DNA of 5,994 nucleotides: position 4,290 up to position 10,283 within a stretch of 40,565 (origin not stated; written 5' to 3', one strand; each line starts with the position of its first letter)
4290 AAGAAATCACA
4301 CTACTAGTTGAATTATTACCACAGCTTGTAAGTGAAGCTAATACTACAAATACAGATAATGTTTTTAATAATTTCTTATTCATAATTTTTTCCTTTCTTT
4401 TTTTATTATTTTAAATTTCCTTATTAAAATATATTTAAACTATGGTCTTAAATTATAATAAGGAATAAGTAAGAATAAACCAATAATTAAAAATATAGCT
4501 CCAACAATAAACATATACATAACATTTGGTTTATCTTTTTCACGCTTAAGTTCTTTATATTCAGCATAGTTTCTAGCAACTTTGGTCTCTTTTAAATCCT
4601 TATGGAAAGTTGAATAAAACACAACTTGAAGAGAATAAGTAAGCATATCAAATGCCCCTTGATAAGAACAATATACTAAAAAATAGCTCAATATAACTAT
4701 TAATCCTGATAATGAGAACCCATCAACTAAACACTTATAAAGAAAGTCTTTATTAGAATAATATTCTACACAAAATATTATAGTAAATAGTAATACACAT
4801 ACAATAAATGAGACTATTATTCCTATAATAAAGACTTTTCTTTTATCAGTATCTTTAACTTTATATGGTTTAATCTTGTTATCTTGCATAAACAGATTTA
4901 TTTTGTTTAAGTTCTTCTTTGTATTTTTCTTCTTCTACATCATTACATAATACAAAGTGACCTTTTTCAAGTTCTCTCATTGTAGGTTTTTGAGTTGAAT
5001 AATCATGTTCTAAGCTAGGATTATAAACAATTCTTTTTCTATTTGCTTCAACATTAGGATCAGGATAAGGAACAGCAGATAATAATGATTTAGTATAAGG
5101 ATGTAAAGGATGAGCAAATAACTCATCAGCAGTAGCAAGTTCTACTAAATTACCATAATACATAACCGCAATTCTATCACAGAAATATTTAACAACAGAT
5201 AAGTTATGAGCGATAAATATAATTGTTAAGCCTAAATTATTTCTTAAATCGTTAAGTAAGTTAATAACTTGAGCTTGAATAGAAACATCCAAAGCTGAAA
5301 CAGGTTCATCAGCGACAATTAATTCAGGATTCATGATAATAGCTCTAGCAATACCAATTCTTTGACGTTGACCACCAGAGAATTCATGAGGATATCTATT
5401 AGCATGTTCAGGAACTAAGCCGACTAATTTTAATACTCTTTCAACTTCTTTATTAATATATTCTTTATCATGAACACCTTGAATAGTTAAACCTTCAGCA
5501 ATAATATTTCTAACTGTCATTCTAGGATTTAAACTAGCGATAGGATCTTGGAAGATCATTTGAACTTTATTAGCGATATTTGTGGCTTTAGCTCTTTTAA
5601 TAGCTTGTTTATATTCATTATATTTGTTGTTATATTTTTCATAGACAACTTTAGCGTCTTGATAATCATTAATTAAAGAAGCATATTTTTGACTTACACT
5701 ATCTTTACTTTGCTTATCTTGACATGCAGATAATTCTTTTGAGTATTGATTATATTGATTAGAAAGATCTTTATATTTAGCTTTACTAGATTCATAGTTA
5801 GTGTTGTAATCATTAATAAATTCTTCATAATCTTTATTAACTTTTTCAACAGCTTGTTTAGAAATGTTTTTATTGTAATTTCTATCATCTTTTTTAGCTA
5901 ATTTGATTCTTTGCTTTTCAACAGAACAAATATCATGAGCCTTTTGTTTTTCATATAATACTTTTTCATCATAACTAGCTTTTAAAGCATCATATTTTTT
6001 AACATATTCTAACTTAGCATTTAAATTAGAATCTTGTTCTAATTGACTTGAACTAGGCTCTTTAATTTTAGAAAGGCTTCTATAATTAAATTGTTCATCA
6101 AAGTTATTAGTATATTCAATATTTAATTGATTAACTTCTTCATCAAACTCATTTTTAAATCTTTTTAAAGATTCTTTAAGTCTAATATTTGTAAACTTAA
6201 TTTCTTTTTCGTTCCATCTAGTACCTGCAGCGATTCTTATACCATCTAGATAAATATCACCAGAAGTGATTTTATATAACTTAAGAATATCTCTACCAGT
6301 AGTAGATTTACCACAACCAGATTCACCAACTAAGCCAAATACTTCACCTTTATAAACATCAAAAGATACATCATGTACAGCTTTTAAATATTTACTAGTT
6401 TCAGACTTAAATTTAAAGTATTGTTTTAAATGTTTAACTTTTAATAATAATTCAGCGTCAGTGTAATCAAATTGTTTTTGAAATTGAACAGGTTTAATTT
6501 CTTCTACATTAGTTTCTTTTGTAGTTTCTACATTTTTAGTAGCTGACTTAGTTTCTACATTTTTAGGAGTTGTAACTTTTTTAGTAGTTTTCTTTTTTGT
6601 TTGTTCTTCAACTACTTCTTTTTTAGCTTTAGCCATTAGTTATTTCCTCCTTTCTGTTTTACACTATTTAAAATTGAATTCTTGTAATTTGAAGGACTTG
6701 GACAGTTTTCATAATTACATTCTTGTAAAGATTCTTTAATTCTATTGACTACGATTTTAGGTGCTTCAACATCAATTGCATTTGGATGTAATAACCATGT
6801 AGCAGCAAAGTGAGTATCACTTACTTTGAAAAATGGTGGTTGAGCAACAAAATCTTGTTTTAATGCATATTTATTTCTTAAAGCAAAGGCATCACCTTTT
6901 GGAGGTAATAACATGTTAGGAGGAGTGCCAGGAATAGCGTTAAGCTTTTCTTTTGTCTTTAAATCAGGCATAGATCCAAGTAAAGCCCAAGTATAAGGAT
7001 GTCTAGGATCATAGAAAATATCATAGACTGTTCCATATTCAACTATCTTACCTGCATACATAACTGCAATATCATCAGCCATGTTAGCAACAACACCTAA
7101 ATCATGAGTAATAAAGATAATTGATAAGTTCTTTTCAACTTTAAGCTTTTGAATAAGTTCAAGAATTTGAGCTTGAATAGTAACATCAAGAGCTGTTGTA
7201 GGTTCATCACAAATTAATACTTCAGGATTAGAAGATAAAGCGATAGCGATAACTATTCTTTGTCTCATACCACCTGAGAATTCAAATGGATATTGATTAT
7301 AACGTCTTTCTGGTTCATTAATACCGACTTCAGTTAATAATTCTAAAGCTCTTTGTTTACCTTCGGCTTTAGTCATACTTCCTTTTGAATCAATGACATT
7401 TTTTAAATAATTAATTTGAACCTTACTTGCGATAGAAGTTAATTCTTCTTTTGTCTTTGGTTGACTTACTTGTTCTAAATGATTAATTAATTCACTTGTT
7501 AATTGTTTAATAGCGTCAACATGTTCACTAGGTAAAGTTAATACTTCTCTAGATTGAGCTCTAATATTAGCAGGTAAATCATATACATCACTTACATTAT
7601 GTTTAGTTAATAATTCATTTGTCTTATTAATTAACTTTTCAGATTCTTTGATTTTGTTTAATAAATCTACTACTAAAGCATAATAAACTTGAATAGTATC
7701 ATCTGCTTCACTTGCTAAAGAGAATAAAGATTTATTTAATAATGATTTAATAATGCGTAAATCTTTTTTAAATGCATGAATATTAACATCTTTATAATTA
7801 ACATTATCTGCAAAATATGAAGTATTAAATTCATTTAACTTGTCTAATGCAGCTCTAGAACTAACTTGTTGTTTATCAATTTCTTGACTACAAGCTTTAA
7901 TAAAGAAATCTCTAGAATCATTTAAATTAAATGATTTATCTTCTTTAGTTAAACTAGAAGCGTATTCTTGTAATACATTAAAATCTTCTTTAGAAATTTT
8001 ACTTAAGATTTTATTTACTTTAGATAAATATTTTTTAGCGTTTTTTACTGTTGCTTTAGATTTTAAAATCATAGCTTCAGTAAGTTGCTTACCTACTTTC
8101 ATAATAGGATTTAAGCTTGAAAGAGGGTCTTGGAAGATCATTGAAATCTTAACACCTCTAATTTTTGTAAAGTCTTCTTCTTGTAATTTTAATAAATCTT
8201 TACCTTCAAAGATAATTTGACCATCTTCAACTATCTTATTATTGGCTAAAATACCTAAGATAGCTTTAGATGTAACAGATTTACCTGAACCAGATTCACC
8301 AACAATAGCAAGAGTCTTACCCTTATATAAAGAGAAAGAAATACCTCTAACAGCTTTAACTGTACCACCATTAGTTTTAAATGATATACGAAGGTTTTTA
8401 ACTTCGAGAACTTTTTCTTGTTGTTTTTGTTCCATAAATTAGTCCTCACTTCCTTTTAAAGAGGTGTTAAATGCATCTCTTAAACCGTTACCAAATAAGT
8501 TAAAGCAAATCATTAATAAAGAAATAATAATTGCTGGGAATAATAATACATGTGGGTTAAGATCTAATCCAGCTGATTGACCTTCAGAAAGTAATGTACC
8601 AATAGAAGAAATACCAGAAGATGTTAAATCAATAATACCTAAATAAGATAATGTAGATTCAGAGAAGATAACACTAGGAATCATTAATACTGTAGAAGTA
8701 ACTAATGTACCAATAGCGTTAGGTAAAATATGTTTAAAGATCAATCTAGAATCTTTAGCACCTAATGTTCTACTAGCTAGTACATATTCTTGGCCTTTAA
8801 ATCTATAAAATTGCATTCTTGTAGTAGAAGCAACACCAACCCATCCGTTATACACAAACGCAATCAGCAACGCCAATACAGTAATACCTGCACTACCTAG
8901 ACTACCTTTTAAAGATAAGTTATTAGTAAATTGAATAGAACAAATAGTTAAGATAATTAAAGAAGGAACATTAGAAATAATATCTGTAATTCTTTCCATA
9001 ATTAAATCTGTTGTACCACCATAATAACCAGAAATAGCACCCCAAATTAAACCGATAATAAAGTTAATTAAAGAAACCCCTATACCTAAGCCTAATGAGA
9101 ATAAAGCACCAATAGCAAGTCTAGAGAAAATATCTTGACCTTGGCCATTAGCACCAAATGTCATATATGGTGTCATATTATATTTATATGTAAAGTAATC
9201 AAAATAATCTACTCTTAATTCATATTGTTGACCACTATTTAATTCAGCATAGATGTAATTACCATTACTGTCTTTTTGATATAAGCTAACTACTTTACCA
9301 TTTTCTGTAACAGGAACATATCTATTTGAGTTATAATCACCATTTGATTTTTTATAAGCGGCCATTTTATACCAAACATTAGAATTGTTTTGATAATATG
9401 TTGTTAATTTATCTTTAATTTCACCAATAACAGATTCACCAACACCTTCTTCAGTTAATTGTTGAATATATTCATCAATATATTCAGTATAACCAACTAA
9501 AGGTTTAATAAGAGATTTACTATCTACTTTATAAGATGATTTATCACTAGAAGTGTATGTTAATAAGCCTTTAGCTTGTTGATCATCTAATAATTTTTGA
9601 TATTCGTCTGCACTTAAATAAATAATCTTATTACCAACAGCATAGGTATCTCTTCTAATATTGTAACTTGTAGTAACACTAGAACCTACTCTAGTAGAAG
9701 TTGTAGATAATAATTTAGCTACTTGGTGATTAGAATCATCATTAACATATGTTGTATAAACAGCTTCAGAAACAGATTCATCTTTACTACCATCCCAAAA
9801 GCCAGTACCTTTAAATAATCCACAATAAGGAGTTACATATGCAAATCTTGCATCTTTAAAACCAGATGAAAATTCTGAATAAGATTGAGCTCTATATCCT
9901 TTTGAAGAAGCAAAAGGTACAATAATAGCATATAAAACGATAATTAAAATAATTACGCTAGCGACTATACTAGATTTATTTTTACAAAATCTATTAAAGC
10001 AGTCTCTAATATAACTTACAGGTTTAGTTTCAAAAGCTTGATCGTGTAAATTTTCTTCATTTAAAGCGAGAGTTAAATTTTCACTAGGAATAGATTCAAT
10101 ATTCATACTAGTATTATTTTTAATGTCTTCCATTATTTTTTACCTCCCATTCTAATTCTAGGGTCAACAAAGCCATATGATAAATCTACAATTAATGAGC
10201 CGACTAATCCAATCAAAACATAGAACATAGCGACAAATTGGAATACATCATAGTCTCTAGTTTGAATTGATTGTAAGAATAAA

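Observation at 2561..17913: A 15-kb single-promoter unit joins two orphan lipoproteins, an enlarged Opp importer, a small membrane protein and an M6-like metalloprotease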

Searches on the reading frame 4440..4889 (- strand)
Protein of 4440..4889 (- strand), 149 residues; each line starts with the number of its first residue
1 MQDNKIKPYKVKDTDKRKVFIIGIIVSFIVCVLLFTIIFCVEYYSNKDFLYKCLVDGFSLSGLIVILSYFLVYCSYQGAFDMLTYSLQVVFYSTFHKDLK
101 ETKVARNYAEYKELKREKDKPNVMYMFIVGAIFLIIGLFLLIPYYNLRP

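Call 4: search_protein_families(library=pfam, proteins=[window:4440-4889:-], max_evalue=0.01)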
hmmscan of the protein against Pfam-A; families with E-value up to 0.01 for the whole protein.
window:4440-4889:- (149 aa): 5 families
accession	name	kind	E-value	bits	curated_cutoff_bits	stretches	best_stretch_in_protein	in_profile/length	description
PF13038.11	DUF3899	-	3.1e-10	40.7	23.4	1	56-141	2-87/88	Domain of unknown function (DUF3899)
PF09716.15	ETRAMP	-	8.9e-05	22.9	29.1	0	71-146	19-77/81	Malarial early transcribed membrane protein (ETRAMP)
PF11381.13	DUF3185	-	0.0029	18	25.3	0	119-141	37-59/59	Protein of unknown function (DUF3185)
PF06195.18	DUF996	-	0.0036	18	31.3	0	18-71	70-123/138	Protein of unknown function (DUF996)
PF15102.11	TMEM154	-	0.0046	17.2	30.3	0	93-140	34-80/153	TMEM154 protein family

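Call 10: search_protein_families(library=ncbifam, proteins=[window:4440-4889:-], max_evalue=0.1)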
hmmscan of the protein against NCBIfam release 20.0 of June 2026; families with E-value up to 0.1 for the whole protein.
window:4440-4889:- (149 aa): 8 families
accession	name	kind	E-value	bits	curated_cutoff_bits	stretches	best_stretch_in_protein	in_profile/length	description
NF045993.1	MAG0130_MAG3770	subfamily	0.0013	18.6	85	1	12-74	12-76/140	MAG0130/MAG3770 family membrane protein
TIGR04211.1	SH3_and_anchor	equivalog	0.019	14.6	65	0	106-141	146-181/198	TIGR04211 family SH3 domain-containing protein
NF001390.0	PRK00281.1-4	equivalog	0.021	14.3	260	0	9-49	210-248/272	undecaprenyl-diphosphate phosphatase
TIGR03745.1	conj_TIGR03745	hypoth_equivalog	0.042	13.7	52.5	0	107-141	63-98/105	TIGR03745 family integrating conjugative element membrane protein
NF047874.1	MASE3_PAS_HK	subfamily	0.051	12.3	560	1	17-118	141-243/655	MASE3 domain-containing sensor histidine kinase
TIGR00367.1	TIGR00367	hypoth_equivalog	0.067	12.3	179.65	1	21-137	73-189/312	calcium/sodium antiporter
NF045829.1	UU052_fam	exception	0.08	11.6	210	0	97-142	608-653/662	MSC_0620 family F1-like ATPase-associated subunit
TIGR03927.1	T7SS_EssA_Firm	equivalog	0.081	12.8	32.45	0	105-143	110-147/151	type VII secretion protein EssA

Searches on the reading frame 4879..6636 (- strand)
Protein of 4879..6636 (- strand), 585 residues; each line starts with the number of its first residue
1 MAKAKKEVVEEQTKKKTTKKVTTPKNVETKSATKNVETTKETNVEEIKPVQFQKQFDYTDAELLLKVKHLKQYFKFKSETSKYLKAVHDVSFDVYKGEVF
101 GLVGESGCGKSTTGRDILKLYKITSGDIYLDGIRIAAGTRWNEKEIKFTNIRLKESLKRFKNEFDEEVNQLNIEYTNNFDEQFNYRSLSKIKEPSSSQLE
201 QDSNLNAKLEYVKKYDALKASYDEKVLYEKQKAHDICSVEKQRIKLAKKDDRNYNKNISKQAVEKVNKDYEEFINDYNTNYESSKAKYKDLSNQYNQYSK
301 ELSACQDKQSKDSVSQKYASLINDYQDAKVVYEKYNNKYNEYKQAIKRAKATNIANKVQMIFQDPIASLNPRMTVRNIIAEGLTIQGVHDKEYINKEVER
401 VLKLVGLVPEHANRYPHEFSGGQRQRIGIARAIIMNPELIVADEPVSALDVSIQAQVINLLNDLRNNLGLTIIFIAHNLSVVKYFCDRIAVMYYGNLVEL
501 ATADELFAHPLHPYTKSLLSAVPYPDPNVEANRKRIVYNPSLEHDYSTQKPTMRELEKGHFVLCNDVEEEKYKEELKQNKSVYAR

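Call 4: search_protein_families(library=pfam, proteins=[window:4879-6636:-], max_evalue=0.01)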
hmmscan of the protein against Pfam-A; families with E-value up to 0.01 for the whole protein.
window:4879-6636:- (585 aa): 2 families
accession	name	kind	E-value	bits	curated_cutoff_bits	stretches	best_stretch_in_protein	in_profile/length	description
PF00005.33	ABC_tran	-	1.5e-29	103.8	25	2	343-446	46-136/137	ABC transporter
PF08352.17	oligo_HPY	-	1.4e-08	35.4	27.1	1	498-536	1-38/65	Oligopeptide/dipeptide transporter, C-terminal region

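Call 10: search_protein_families(library=ncbifam, proteins=[window:4879-6636:-], max_evalue=0.1)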
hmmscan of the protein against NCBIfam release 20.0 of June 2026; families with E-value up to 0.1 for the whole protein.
window:4879-6636:- (585 aa): 183 families (the best 25 are shown)
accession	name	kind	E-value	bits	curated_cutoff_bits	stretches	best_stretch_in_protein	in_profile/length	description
NF043078.1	MMSYN1_0168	equivalog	4e-118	395.8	800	3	385-573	460-649/649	oligopeptide ABC transporter ATP-binding protein OppF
NF011659.0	PRK15079.1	equivalog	1.6e-97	326.3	540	2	346-534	91-280/334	murein tripeptide/oligopeptide ABC transporter ATP binding protein OppF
NF008453.0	PRK11308.1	subfamily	2e-86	290.3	408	2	347-537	90-278/334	dipeptide ABC transporter ATP-binding protein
NF007613.0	PRK10261.1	equivalog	4.4e-82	276.4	1077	2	347-540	392-584/623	glutathione ABC transporter ATP-binding protein GsiA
NF043071.1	DppF_dipep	equivalog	3.2e-72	243.7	660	2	355-537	99-279/331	dipeptide ABC transporter ATP-binding subunit DppF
NF011713.0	PRK15134.1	equivalog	4.5e-69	233.5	834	3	345-449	351-456/529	microcin C ABC transporter ATP-binding protein YejF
NF043079.1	MMSYN1_0167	equivalog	2.6e-62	211.3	740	1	65-523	2-475/561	oligopeptide ABC transporter ATP-binding protein OppD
TIGR02769.1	nickel_nikE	equivalog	3.9e-61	206.8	332.55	2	346-527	78-258/265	nickel import ATP-binding protein NikE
NF007010.1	PRK09473.1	subfamily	2.1e-59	200.8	575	2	354-530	84-262/318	oligopeptide ABC transporter ATP-binding protein OppD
NF007739.0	PRK10419.1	subfamily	5.6e-57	193.3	354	2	345-527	78-259/268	nickel ABC transporter ATP-binding protein NikE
NF008246.0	PRK11022.1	equivalog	2.8e-55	187.7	541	2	309-523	43-258/326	dipeptide ABC transporter ATP-binding protein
NF011692.0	PRK15112.1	equivalog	1.9e-52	178.6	452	2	355-521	87-253/269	putrescine export ABC transporter ATP-binding protein SapF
TIGR02770.1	nickel_nikD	equivalog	2.5e-51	174.3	318.7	2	352-521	58-228/230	nickel import ATP-binding protein NikD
NF047576.1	opine_ATP_CntF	equivalog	7.6e-51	172.9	385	2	353-521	82-252/264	staphylopine uptake ABC transporter ATP-binding protein CntF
NF047578.1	opine_ATP_CntD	equivalog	5.9e-50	170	380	2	353-521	82-252/266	staphylopine uptake ABC transporter ATP-binding protein CntD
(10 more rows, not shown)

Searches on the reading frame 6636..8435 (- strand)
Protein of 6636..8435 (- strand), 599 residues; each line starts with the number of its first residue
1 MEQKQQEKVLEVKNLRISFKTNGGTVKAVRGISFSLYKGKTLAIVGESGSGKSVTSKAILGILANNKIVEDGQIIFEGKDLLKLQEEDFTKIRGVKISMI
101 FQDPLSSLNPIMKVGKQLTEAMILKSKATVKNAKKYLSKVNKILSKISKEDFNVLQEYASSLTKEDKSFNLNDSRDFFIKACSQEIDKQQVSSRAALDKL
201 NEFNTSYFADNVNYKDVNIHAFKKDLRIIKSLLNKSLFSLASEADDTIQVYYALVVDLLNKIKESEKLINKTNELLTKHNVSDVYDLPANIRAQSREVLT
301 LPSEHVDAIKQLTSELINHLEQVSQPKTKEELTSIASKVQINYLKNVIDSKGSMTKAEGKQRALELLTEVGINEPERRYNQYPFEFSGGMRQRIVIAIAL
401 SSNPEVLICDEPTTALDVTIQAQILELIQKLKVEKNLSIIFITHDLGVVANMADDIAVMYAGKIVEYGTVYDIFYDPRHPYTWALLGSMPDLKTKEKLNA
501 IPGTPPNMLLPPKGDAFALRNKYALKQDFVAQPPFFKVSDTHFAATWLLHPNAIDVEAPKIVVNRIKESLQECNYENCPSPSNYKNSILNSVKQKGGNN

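Call 4: search_protein_families(library=pfam, proteins=[window:6636-8435:-], max_evalue=0.01)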
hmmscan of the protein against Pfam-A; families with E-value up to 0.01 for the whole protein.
window:6636-8435:- (599 aa): 5 families
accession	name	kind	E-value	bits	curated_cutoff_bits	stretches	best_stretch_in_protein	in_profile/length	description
PF00005.33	ABC_tran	-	3.2e-29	102.7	25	2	30-150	2-95/137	ABC transporter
PF08352.17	oligo_HPY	-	2.7e-12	47.3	27.1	1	465-525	1-62/65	Oligopeptide/dipeptide transporter, C-terminal region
PF13304.12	AAA_21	-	9.2e-10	39.5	27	1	43-449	3-303/304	AAA domain, putative AbiEii toxin, Type IV TA system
PF02463.25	SMC_N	-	8.4e-05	22.5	40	1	40-460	25-213/220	RecF/RecN/SMC N terminal domain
PF13401.12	AAA_22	-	0.0016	19.2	27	0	41-70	7-33/130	AAA domain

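Call 10: search_protein_families(library=ncbifam, proteins=[window:6636-8435:-], max_evalue=0.1)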
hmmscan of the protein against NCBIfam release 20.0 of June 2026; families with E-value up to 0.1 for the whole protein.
window:6636-8435:- (599 aa): 187 families (the best 25 are shown)
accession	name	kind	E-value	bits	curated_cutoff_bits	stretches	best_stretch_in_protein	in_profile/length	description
NF043079.1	MMSYN1_0167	equivalog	6.1e-141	470.9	740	3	130-572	112-557/561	oligopeptide ABC transporter ATP-binding protein OppD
NF007010.1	PRK09473.1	subfamily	8.8e-104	346.6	575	2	295-547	69-312/318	oligopeptide ABC transporter ATP-binding protein OppD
NF008246.0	PRK11022.1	equivalog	4.7e-85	285.5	541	2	348-537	116-306/326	dipeptide ABC transporter ATP-binding protein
NF007613.0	PRK10261.1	equivalog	4.7e-79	266.4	1077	2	347-494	130-277/623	glutathione ABC transporter ATP-binding protein GsiA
NF008453.0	PRK11308.1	subfamily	5.3e-78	262.6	408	2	343-544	121-322/334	dipeptide ABC transporter ATP-binding protein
NF011713.0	PRK15134.1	equivalog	1.4e-76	258.2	834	2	344-492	115-263/529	microcin C ABC transporter ATP-binding protein YejF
TIGR02770.1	nickel_nikD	equivalog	2.4e-76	256.1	318.7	2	344-487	85-227/230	nickel import ATP-binding protein NikD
NF011659.0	PRK15079.1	equivalog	3e-73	246.4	540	2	352-545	133-327/334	murein tripeptide/oligopeptide ABC transporter ATP binding protein OppF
NF047576.1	opine_ATP_CntF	equivalog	3.2e-73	246.2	385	2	341-493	105-257/264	staphylopine uptake ABC transporter ATP-binding protein CntF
NF047578.1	opine_ATP_CntD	equivalog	2.4e-72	243.4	380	2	341-493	105-257/266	staphylopine uptake ABC transporter ATP-binding protein CntD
NF043071.1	DppF_dipep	equivalog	2.4e-70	237.5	660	2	348-541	127-320/331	dipeptide ABC transporter ATP-binding subunit DppF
NF011674.0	PRK15093.1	equivalog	5.1e-68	229.6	627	2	360-547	133-323/330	putrescine export ABC transporter ATP-binding protein SapD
NF043078.1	MMSYN1_0168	equivalog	3.8e-60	204.2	800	3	136-490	258-598/649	oligopeptide ABC transporter ATP-binding protein OppF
TIGR02769.1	nickel_nikE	equivalog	4.4e-47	160.8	332.55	2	349-472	116-237/265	nickel import ATP-binding protein NikE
NF007739.0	PRK10419.1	subfamily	1.2e-42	146.3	354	2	353-471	121-237/268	nickel ABC transporter ATP-binding protein NikE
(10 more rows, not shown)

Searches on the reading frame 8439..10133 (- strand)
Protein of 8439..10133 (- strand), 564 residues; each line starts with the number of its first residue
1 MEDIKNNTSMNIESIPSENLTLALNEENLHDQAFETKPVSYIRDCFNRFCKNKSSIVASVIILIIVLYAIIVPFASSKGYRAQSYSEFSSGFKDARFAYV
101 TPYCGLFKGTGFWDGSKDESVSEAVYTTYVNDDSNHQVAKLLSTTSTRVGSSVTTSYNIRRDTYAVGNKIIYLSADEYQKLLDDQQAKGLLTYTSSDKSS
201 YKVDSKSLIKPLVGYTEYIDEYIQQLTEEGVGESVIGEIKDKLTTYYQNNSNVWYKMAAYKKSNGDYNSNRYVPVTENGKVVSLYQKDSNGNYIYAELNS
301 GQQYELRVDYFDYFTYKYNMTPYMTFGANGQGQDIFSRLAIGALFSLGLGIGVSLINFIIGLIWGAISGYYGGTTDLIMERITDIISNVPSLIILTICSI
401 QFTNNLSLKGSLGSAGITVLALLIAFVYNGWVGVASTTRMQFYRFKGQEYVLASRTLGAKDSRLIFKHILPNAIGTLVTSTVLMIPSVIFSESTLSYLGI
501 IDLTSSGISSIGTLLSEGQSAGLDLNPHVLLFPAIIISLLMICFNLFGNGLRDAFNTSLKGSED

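Call 4: search_protein_families(library=pfam, proteins=[window:8439-10133:-], max_evalue=0.01)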
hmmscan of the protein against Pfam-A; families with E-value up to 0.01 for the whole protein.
window:8439-10133:- (564 aa): 3 families
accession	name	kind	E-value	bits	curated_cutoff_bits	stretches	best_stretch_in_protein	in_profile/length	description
PF00528.27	BPD_transp_1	-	1.4e-22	80.7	26.4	1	361-559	1-182/184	Binding-protein-dependent transport system inner membrane component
PF12911.12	OppC_N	-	5.2e-08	33.1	23.9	1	40-86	1-47/53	N-terminal TM domain of oligopeptide transport permease C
PF05568.16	ASFV_J13L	-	0.0086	16.3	23.6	0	53-132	31-115/189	African swine fever virus J13L protein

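Call 10: search_protein_families(library=ncbifam, proteins=[window:8439-10133:-], max_evalue=0.1)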
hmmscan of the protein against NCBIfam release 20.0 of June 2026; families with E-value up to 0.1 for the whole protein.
window:8439-10133:- (564 aa): 20 families
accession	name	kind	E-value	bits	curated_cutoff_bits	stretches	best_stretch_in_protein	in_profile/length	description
NF045475.1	Opp3C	equivalog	4.9e-70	236.2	450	2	313-558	98-326/328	oligopeptide ABC transporter permease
NF045476.1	Opp4C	equivalog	2.2e-54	184.6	350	2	315-557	48-277/278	oligopeptide ABC transporter permease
NF043080.1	MMSYN1_0166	equivalog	1.2e-48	165.7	370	2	324-555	83-301/307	oligopeptide ABC transporter permease OppC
NF011935.0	PRK15406.1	equivalog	2.8e-42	145.5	433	2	317-556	75-298/302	oligopeptide ABC transporter permease OppC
NF045474.1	Opp2C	equivalog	2e-37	129.1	300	1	325-555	21-235/236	nickel transporter permease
NF011662.0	PRK15082.1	equivalog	4.4e-36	124.8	484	1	309-560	66-301/303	glutathione ABC transporter permease GsiD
TIGR02790.1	nickel_nikC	equivalog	6e-33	114.5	358.45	1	325-555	43-257/258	nickel ABC transporter permease subunit NikC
NF045473.1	Opp1C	equivalog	2.9e-30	105.6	350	1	324-557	48-265/267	nickel/cobalt ABC transporter permease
NF008160.0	PRK10913.1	equivalog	4.5e-30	105.1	483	1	325-560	80-299/300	dipeptide ABC transporter permease DppC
NF007376.0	PRK09881.1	equivalog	3.2e-27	95.3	434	1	325-561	75-295/298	D,D-dipeptide ABC transporter permease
NF007738.0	PRK10417.1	equivalog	2e-25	89.8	335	1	326-560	54-272/277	nickel ABC transporter permease subunit NikC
NF011596.0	PRK15021.1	subfamily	3.3e-23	82.2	439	1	326-557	123-337/341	microcin C ABC transporter permease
NF047573.1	opine_perm_CntC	exception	7.5e-22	78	440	1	324-556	52-268/271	staphylopine uptake ABC transporter permease subunit CntC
NF011691.0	PRK15111.1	equivalog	1.2e-16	61.2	379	1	326-557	78-293/296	putrescine export ABC transporter permease SapC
NF045470.1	Opp2B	equivalog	2.8e-07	30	350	1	331-489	79-239/300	nickel ABC transporter permease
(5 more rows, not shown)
